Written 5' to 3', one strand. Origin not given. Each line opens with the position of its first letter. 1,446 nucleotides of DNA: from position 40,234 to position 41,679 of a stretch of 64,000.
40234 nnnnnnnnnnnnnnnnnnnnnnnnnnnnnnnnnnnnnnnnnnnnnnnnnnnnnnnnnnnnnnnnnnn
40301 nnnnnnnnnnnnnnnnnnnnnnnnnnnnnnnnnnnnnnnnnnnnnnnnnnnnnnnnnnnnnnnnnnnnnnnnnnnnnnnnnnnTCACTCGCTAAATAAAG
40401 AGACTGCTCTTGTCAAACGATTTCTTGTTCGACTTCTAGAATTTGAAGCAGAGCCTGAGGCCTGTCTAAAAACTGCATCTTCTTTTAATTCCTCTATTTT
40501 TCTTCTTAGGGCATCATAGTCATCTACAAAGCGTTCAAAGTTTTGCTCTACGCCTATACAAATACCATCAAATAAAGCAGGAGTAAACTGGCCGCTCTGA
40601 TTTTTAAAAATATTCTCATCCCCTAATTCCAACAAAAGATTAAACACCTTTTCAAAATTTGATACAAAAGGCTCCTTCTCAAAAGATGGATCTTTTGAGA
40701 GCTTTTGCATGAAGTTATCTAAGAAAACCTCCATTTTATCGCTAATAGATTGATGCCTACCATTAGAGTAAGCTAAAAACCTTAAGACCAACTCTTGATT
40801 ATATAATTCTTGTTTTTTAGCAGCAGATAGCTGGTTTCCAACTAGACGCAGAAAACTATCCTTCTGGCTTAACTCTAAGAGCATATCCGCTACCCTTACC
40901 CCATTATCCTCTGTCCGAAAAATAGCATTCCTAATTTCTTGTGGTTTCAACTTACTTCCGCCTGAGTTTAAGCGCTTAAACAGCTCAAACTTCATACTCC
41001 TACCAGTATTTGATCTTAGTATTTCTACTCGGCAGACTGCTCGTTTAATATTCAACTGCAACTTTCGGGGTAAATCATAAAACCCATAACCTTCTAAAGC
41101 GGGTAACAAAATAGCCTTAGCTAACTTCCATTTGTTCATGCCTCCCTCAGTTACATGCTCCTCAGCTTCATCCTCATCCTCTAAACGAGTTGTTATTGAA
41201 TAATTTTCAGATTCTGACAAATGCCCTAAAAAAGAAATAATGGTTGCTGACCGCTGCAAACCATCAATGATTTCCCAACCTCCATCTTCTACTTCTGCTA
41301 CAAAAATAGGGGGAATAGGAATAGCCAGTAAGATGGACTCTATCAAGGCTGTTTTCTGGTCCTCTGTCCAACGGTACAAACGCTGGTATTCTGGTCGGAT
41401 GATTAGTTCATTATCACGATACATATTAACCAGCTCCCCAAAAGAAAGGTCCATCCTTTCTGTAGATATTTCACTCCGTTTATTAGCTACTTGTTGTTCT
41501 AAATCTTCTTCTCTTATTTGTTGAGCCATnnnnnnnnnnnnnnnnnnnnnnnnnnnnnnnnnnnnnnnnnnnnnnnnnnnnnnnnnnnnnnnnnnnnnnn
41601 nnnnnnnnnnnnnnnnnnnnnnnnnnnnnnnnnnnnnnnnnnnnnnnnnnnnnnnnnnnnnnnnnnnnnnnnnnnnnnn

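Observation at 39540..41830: AT-rich island at the 3' side of tRNA-Pro encoding a DUF262 protein plus HEPN-motif small ORFs: a candidate uncharacterised defense module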

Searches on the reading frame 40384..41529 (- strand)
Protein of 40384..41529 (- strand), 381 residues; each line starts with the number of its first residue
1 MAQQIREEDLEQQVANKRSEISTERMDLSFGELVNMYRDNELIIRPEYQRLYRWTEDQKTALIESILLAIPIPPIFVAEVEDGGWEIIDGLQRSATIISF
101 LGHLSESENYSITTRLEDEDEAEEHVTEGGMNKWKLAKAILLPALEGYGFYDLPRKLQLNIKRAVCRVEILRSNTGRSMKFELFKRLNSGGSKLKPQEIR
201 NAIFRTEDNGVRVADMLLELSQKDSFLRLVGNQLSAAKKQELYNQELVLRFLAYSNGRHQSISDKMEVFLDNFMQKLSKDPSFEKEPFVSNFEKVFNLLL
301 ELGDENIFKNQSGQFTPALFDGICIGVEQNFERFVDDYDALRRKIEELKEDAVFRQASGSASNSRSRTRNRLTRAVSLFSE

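Call 4: search_protein_families(library=pfam, proteins=[window:40384-41529:-], max_evalue=10)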
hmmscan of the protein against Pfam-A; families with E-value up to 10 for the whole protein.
window:40384-41529:- (381 aa): 2 families
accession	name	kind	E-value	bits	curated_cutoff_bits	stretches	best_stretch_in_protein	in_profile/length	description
PF03235.19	GmrSD_N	-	5.7e-29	102.1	33.2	1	31-204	2-198/199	GmrSD restriction endonuclease, N-terminal domain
PF21128.4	MCM4_WHD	-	0.095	13.2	24.4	1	155-210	4-60/75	MCM4, winged helix domain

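Call 5: search_protein_families(library=padloc, proteins=[window:40384-41529:-], max_evalue=10)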
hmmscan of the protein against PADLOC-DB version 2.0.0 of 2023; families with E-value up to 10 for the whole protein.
window:40384-41529:- (381 aa): 19 families
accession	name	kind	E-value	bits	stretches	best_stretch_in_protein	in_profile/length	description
PDLC03877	NsnA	-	1.6e-63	213.3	1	16-380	39-380/385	-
PDLC04027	PD-T4-2_A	-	2.9e-45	152.9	1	30-380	40-362/363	-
PDLC03418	REase_II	-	4.9e-11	40.4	2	38-101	28-91/372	Type II restriction enzyme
PDLC04155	HEC-06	-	2.8e-05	20.8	1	30-105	9-91/562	-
PDLC04157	HEC-06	-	0.0002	18.1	1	24-106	5-94/558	-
PDLC02695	Orf5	-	0.00039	16.9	2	82-125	76-118/601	Orf5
PDLC01446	Csm2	-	0.00044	18.9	1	208-297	32-122/135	CAS-III-A; effector_SS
PDLC04154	HEC-06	-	0.0016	15.2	1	38-98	19-86/569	-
PDLC02792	SspE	-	0.0017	14.8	2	72-127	78-135/771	SspE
PDLC02701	Orf5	-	0.0029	14.1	1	32-66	9-43/596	Orf5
PDLC02686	Orf5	-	0.0033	14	1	45-79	23-57/566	Orf5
PDLC02790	SspE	-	0.0033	13.5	2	175-290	295-409/776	SspE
PDLC04151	HEC-05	-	0.004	13.9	1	29-82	27-79/600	-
PDLC04150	HEC-05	-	0.0062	13.4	1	35-83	15-62/583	-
PDLC03835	DzbA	-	0.0066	13.8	1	83-109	99-125/393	-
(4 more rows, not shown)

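Call 6: search_protein_families(library=ncbifam, proteins=[window:40384-41529:-], max_evalue=10)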
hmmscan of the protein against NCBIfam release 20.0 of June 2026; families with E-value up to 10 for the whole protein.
window:40384-41529:- (381 aa): 2 families
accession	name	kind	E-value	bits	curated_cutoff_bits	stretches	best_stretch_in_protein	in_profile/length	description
TIGR01266.1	fum_ac_acetase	equivalog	0.1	11.4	375.3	1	208-306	30-126/420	fumarylacetoacetase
TIGR01870.1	cas_TM1810_Csm2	hypoth_equivalog_domain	0.15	13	30.6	1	240-298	27-83/96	type III-A CRISPR-associated protein Csm2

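Call 15: find_encoding_contigs(protein=window:40384-41529:-, flank=10000, max_places=6)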
Protein window:40384-41529:- (381 aa): 1 contig read that carries it; 1 place shown.
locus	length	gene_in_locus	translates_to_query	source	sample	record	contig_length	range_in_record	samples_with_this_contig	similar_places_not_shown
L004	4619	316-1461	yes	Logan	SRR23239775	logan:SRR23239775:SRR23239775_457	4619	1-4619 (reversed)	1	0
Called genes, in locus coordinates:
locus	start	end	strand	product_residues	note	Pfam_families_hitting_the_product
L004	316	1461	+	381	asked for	PF03235:GmrSD_N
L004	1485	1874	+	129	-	PF18737:HEPN_MAE_28990 (weak), PF18735:HEPN_RiboL-PSP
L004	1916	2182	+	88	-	PF18735:HEPN_RiboL-PSP (weak), PF18737:HEPN_MAE_28990 (weak)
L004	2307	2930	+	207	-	PF13505:OMP_b-brl (faint), PF13568:OMP_b-brl_2 (weak)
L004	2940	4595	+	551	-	PF14052:Caps_assemb_Wzi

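Call 28: find_homologous_proteins(query=window:40384-41529:-)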
Query window:40384-41529:- (381 aa): 4232 proteins with E <= 0.001 among 8000 candidates; the best 120 are listed.
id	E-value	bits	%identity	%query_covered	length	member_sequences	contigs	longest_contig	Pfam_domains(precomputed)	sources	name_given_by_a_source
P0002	3.3e-243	824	99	100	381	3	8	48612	PF03235.20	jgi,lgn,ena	-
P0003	1.7e-218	743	95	93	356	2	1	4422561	PF03235.20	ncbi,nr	ncbi:DUF262 domain-containing protein [Saprospira grandis]|nr:DUF262 domain-containing protein [Sapr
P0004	2.4e-115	404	52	98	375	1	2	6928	PF03235.20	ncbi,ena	-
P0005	3.3e-114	400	53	98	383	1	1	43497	PF03235.20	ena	-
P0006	6.0e-113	396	53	98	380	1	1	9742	PF03235.20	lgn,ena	-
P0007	1.3e-112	395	52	99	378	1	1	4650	PF03235.20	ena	-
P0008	2.4e-112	394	54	97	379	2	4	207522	PF03235.20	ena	-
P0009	2.8e-112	393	53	98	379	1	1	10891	PF03235.20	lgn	-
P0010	4.4e-112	393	54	97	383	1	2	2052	PF03235.20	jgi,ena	-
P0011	8.8e-112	392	54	97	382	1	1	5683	PF03235.20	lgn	-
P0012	1.3e-111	391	53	98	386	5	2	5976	PF03235.20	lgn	-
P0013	1.6e-111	391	52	98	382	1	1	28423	PF03235.20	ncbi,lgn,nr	ncbi:MAG: DUF262 domain-containing protein [Cytophagales bacterium]|nr:MAG: DUF262 domain-containing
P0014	2.4e-111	390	52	99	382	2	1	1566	PF03235.20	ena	-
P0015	3.1e-111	390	53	98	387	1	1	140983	PF03235.20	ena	-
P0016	3.3e-111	390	53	97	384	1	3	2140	PF03235.20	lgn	-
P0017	3.4e-111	390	52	98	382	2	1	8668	PF03235.20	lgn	-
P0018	3.5e-111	390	52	98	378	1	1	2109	PF03235.20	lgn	-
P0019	4.0e-111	390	50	98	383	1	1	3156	PF03235.20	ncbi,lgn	-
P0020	5.2e-111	389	52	98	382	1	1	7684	PF03235.20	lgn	-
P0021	6.7e-111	389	52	98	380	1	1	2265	PF03235.20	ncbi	-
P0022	8.9e-111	389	52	98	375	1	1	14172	PF03235.20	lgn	-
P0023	1.4e-110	388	53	100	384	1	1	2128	PF03235.20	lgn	-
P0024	2.3e-110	387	53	99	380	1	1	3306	PF03235.20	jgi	jgi:hypothetical protein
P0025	3.6e-110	387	51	98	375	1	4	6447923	PF03235.20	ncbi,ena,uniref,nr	ncbi:DUF262 domain-containing protein [Plebeiibacterium sediminum]|uniref:DUF262 domain-containing p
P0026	4.0e-110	386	52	98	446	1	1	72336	PF03235.20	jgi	jgi:hypothetical protein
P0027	4.7e-110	386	52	98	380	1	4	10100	PF03235.20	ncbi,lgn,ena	-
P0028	5.5e-110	386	52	98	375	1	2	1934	PF03235.20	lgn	-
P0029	5.6e-110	386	52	98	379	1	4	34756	PF03235.20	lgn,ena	-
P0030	6.3e-110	386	53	98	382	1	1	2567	PF03235.20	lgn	-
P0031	6.4e-110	386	53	98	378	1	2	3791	PF03235.20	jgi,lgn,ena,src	-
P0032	7.7e-110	385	52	97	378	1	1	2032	PF03235.20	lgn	-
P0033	7.7e-110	385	52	98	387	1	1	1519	PF03235.20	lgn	-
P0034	7.7e-110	385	53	98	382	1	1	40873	PF03235.20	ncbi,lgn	-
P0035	8.1e-110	385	51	99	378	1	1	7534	PF03235.20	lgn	-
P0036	1.1e-109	385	51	97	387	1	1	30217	PF03235.20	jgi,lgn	-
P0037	1.2e-109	385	51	98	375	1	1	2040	PF03235.20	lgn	-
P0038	1.2e-109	385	53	99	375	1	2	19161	PF03235.20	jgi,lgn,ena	-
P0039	1.5e-109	384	51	98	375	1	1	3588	PF03235.20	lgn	-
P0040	1.7e-109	384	53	98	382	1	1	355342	PF03235.20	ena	-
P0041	1.8e-109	384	53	97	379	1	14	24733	PF03235.20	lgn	-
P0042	2.2e-109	384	52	98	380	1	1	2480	PF03235.20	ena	-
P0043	2.3e-109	384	51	98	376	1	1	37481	PF03235.20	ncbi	-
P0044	2.4e-109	384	51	98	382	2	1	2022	PF03235.20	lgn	-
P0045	3.0e-109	384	51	98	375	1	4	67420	PF03235.20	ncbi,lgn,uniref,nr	ncbi:MAG: hypothetical protein B7X86_14415 [Sphingobacteriales bacterium 17-39-43]|uniref:DUF262 dom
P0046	3.2e-109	383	52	98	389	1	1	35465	PF03235.20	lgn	-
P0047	3.3e-109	383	52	97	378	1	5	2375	PF03235.20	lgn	-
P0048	3.5e-109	383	52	99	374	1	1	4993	PF03235.20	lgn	-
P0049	3.6e-109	383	51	98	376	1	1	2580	PF03235.20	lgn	-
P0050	4.2e-109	383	51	99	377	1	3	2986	PF03235.20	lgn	-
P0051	4.5e-109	383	51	98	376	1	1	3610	PF03235.20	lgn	-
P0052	4.7e-109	383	51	99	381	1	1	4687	PF03235.20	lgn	-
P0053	5.1e-109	383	52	97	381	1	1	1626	PF03235.20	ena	-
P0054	5.2e-109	383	53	97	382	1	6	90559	PF03235.20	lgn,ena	-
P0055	7.7e-109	382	51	99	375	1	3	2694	PF03235.20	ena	-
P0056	8.2e-109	382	52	98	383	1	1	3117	PF03235.20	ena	-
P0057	1.1e-108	382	51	99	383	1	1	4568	PF03235.20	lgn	-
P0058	1.2e-108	382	51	99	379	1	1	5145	PF03235.20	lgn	-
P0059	1.4e-108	381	51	97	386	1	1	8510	PF03235.20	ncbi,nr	ncbi:DUF262 domain-containing protein [filamentous cyanobacterium CCP5]|nr:DUF262 domain-containing 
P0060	1.4e-108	381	50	98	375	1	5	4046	PF03235.20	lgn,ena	-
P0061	1.5e-108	381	52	98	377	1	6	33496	PF03235.20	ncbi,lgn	-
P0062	1.5e-108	381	52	97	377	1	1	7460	PF03235.20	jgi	-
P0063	1.5e-108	381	51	99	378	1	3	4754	PF03235.20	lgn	-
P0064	1.7e-108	381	51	98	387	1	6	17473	PF03235.20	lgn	-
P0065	1.8e-108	381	51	97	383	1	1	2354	PF03235.20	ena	-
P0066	2.0e-108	381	50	98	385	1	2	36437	PF03235.20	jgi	jgi:hypothetical protein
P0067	2.0e-108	381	52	97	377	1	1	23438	PF03235.20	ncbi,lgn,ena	-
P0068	2.4e-108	381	51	97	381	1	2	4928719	PF03235.20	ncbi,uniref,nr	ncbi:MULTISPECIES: DUF262 domain-containing protein [Pseudanabaena]|uniref:DUF262 domain-containing 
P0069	2.4e-108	381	51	98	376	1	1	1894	PF03235.20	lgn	-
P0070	3.2e-108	380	51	98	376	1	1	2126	PF03235.20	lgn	-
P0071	3.2e-108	380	52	98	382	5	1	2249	PF03235.20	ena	-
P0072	3.3e-108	380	50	100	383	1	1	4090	PF03235.20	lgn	-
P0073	3.7e-108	380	52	98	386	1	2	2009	PF03235.20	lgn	-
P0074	3.8e-108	380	52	98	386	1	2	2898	PF03235.20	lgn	-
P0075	4.3e-108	380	52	98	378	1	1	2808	PF03235.20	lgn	-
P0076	4.8e-108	380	52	97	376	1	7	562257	PF03235.20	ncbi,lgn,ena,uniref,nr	ncbi:DUF262 domain-containing protein [Lactonifactor longoviformis]|uniref:DUF262 domain-containing 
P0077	4.8e-108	380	51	97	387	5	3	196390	PF03235.20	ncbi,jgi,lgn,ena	ncbi:MAG: DUF262 domain-containing protein [Nostocales cyanobacterium ELA583]|jgi:hypothetical prote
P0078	5.1e-108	379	51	97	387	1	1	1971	PF03235.20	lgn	-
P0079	5.3e-108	379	51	99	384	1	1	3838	PF03235.20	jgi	jgi:hypothetical protein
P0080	6.1e-108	379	52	97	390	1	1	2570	PF03235.20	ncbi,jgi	jgi:uncharacterized protein with ParB-like and HNH nuclease domain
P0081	6.8e-108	379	52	98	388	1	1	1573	PF03235.20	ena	-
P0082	7.0e-108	379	51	98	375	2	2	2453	PF03235.20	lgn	-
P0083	7.1e-108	379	52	97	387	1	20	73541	PF03235.20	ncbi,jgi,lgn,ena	-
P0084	8.4e-108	379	52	97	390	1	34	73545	PF03235.20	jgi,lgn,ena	jgi:hypothetical protein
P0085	1.0e-107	378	51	98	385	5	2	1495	PF03235.20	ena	-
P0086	1.0e-107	378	52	98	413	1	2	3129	PF03235.20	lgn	-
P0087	1.2e-107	378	52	97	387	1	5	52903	PF03235.20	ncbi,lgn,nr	ncbi:DUF262 domain-containing protein [Nostoc muscorum FACHB-395]|nr:DUF262 domain-containing protei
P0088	1.2e-107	378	51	97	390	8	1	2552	PF03235.20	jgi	jgi:uncharacterized protein with ParB-like and HNH nuclease domain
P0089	1.3e-107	378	51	97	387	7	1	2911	PF03235.20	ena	-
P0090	1.4e-107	378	52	97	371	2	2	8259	PF03235.20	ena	-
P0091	1.5e-107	378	51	98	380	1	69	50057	PF03235.20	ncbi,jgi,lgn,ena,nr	ncbi:MAG: DUF262 domain-containing protein [Hungatella sp.]|jgi:uncharacterized protein with ParB-li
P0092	1.7e-107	378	52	98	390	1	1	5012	PF03235.20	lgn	-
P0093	1.7e-107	378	51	97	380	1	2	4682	PF03235.20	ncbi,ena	-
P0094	1.8e-107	378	52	93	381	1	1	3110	PF03235.20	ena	-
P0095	1.8e-107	378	51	97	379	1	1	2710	PF03235.20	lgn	-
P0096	1.8e-107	378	51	98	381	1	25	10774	PF03235.20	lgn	-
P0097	1.9e-107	378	50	98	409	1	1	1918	PF03235.20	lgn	-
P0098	1.9e-107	378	51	99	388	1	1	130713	PF03235.20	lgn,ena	-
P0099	2.1e-107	377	52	97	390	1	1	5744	PF03235.20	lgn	-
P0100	2.2e-107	377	50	98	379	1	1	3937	PF03235.20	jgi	-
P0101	2.3e-107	377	50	100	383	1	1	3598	PF03235.20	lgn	-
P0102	2.3e-107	377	51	99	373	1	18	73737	PF03235.20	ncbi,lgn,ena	-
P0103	2.3e-107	377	52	98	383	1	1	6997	PF03235.20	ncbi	-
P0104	2.3e-107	377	52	98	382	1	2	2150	PF03235.20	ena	-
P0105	2.8e-107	377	49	99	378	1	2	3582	PF03235.20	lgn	-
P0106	2.8e-107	377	52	98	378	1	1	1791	PF03235.20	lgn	-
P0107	2.8e-107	377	50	98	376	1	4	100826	PF03235.20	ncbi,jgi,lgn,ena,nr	ncbi:MAG: DUF262 domain-containing protein [Deltaproteobacteria bacterium]|nr:DUF262 domain-containi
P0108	3.0e-107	377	51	98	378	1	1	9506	PF03235.20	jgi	-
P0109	3.2e-107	377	51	98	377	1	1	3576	PF03235.20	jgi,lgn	-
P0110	4.0e-107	377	50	98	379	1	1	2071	PF03235.20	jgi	-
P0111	4.9e-107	376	51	99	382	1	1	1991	PF03235.20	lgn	-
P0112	5.0e-107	376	53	97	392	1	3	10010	PF03235.20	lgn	-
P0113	5.5e-107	376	53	97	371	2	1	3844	PF03235.20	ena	-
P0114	5.7e-107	376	51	98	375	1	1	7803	PF03235.20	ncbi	-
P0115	5.9e-107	376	51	99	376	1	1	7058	PF03235.20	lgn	-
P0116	5.9e-107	376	51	98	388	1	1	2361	PF03235.20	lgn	-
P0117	6.6e-107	376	53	96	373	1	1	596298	PF03235.20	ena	-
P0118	7.4e-107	376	50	98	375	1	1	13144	PF03235.20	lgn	-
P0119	7.9e-107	376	50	97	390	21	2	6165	PF03235.20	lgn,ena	-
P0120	8.1e-107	376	51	99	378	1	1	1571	PF03235.20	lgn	-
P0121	8.2e-107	376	51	97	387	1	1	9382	PF03235.20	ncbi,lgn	ncbi:MAG: DUF262 domain-containing protein [Trichormus sp.]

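Call 33: find_related_loci(query=A1, collection=genome_contigs, flank=6000)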
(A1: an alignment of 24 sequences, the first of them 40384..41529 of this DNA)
Query A1 (381 aa) in genome_contigs; peptide patterns used: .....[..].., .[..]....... (x = any residue, [..] = any of these).
275 stretches matched a pattern; 241 encode a relative of the query (tblastn E <= 1e-3); the best 80 are kept; 80 distinct loci.
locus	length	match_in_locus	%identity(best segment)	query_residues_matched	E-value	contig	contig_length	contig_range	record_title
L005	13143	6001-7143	95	1-381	0e+0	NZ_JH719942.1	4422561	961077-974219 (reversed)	Saprospira grandis DSM 2844 Sapgrscaffold_2, whole genome shotgun sequence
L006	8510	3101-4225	51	10-379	2e-119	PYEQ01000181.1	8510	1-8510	Filamentous cyanobacterium CCP5 NODE_594_length_8510_cov_4.24535_ID_106487, whole genome shotgun sequence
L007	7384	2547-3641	51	8-379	9e-119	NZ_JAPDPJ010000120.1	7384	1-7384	Plebeiibacterium sediminum strain AAT scaffold_120_length=7385, whole genome shotgun sequence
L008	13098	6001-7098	51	8-381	3e-117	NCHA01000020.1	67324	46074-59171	MAG: Sphingobacteriales bacterium 16-39-50 04302015_16_scaffold_261, whole genome shotgun sequence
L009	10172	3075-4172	52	10-380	9e-117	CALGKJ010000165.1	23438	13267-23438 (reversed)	MAG: uncultured Clostridia bacterium isolate N1_Bin_Bin_25_1 genome assembly, contig: c_000002914458, whole genome shotg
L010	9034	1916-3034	53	8-380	4e-116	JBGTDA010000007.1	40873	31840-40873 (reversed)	MAG: Rhodonellum sp. isolate JTS-RE132 k141_10444031, whole genome shotgun sequence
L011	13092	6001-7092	52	6-380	4e-116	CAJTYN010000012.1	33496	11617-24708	MAG TPA_asm: uncultured Lachnospiraceae bacterium isolate MGBC119725 genome assembly, contig: MGBC119725.12, whole genom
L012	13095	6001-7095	51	5-379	1e-115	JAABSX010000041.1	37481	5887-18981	MAG: Microscillaceae bacterium isolate S19.Bin083 NODE_41_length_37481_cov_8.23051, whole genome shotgun sequence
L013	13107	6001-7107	50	8-381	5e-115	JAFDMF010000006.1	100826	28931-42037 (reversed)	MAG: Deltaproteobacteria bacterium isolate WB1_Bin_3 WB1_Bin_3_scaffold_229, whole genome shotgun sequence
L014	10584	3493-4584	51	10-381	5e-115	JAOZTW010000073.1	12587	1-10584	MAG: Bacteroidales bacterium isolate GMC8.concoct.158 GMC8_4394_length_12587_cov_12.998404, whole genome shotgun sequenc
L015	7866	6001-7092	51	8-380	8e-115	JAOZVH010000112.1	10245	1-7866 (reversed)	MAG: Bacteroidales bacterium isolate GMC9.metabat2.18 GMC9_2787_length_10245_cov_19.135721, whole genome shotgun sequenc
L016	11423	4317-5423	50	8-381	5e-115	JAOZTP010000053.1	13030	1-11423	MAG: Desulfobacterales bacterium isolate GMC8_bin_28 GMC8_4104_length_13030_cov_8.088170, whole genome shotgun sequence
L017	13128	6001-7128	51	10-379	5e-115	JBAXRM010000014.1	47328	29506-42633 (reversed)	MAG: Nostocales cyanobacterium ELA583 MAG583_14, whole genome shotgun sequence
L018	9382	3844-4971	51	10-379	3e-114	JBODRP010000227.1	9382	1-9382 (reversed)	MAG: Trichormus sp. isolate M6_bin.1_H NODE_246_length_9382_cov_46.250456, whole genome shotgun sequence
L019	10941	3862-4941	51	9-380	1e-113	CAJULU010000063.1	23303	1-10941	MAG TPA_asm: uncultured Dorea sp. isolate MGBC143734 genome assembly, contig: MGBC143734.63, whole genome shotgun sequen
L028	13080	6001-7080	49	10-380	1e-110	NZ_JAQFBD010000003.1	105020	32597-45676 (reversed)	Streptococcus halitosis strain OM18-31A OM18-31A.Scaf3, whole genome shotgun sequence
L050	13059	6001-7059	37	10-375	4e-72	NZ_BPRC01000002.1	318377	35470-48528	Methylorubrum aminovorans strain NBRC 15686 entry2, whole genome shotgun sequence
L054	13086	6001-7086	35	6-381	7e-66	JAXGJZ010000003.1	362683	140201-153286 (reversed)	MAG: Desulfobacterales bacterium isolate AnMBR.bin174 bin174_3, whole genome shotgun sequence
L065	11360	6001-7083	35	6-380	2e-61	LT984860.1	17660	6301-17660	uncultured Desulfobacterium sp. isolate TRIP AH-1 genome assembly, scaffold: PITCH_a_scaffold7, whole genome shotgun seq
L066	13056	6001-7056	36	10-372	4e-61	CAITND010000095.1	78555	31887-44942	MAG: uncultured Oscillatoriales cyanobacterium isolate KTt_bin-1839 genome assembly, contig: bin-1839:095/277, whole gen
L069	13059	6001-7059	36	9-373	6e-61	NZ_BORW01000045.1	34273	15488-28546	Paenibacillus cookii strain J21TS3 sequence045, whole genome shotgun sequence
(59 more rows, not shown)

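Call 45: search_solved_structures(query=A1, max_evalue=0.01)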
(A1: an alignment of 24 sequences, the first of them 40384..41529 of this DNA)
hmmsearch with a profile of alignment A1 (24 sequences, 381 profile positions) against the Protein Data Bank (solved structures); distinct sequences matched with E-value up to 0.01: 0.

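Call 65: search_dna_similar(query=window:40384-41529:-, collection=phages, mode=protein, max_rows=15)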
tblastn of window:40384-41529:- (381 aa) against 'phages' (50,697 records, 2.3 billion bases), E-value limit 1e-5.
Records with a match: 33; places in all: 33; records where one place covers at least 80% of the query: 2.
Best place of each record, by identity: <60% 33.
By first word of the organism name: Moraxella 9; Enterobacter 6; Vibrio 5; Klebsiella 3; Citrobacter 3; Peduovirus 2; Terrisporobacter 1; Akkermansia 1; Ralstonia 1; Bacteriophage 1; and 1 more.
By host as written in the record: Moraxella catarrhalis 9; - 3; Klebsiella pneumoniae ST16-OXA48 2; Enterobacter cloacae complex 2; Citrobacter sp. 2; Terrisporobacter sp. COM 1; Akkermansia muciniphila 1; Vibrio sp. 1; and 12 more.
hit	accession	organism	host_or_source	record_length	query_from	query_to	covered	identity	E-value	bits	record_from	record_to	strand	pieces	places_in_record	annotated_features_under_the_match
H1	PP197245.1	Terrisporobacter phage TVCOM_ph1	Terrisporobacter sp. COM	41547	9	327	84%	33.3%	4e-43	166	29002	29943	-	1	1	hypothetical protein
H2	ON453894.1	Akkermansia phage Chambord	Akkermansia muciniphila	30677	42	356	83%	26.0%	3e-14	80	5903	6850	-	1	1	hypothetical protein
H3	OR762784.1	Vibrio phage L9-1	Vibrio sp.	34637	40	324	75%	27.2%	7e-15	82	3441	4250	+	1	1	hypothetical protein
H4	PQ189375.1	Vibrio phage 10N.286.55.C7_PE004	Vibrio cyclitrophicus 10N.286.55.C7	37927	2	276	72%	27.7%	2e-24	111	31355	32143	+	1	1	hypothetical protein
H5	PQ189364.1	Vibrio phage 10N.286.55.A5_PE003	Vibrio cyclitrophicus 10N.286.55.A5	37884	2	276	72%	27.7%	1e-23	108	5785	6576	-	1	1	hypothetical protein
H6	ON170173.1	Ralstonia phage YO101_3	Ralstonia solanacearum S718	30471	44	329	75%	26.3%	2e-20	99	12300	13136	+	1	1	record has no annotation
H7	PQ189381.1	Vibrio phage 10N.286.55.E8_PE004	Vibrio cyclitrophicus 10N.286.55.E8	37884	2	276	72%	27.3%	1e-23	108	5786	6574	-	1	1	hypothetical protein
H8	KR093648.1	Moraxella phage Mcat24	Moraxella catarrhalis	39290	43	291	65%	27.7%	6e-16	86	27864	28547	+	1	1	hypothetical protein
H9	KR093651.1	Moraxella phage Mcat27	Moraxella catarrhalis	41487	43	291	65%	27.7%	6e-16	86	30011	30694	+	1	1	hypothetical protein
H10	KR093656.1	Moraxella phage Mcat32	Moraxella catarrhalis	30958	43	287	64%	27.8%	1e-15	85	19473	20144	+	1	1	hypothetical protein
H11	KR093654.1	Moraxella phage Mcat30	Moraxella catarrhalis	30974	43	287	64%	27.8%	1e-15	85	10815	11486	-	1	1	hypothetical protein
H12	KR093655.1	Moraxella phage Mcat31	Moraxella catarrhalis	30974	43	287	64%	27.8%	1e-15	85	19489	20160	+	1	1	hypothetical protein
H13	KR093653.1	Moraxella phage Mcat29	Moraxella catarrhalis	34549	43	287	64%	27.8%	1e-15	85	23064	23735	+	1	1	hypothetical protein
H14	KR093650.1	Moraxella phage Mcat26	Moraxella catarrhalis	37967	43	287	64%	27.8%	1e-15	85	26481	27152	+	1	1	hypothetical protein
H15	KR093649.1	Moraxella phage Mcat25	Moraxella catarrhalis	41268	43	287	64%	27.8%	1e-15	85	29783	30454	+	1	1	hypothetical protein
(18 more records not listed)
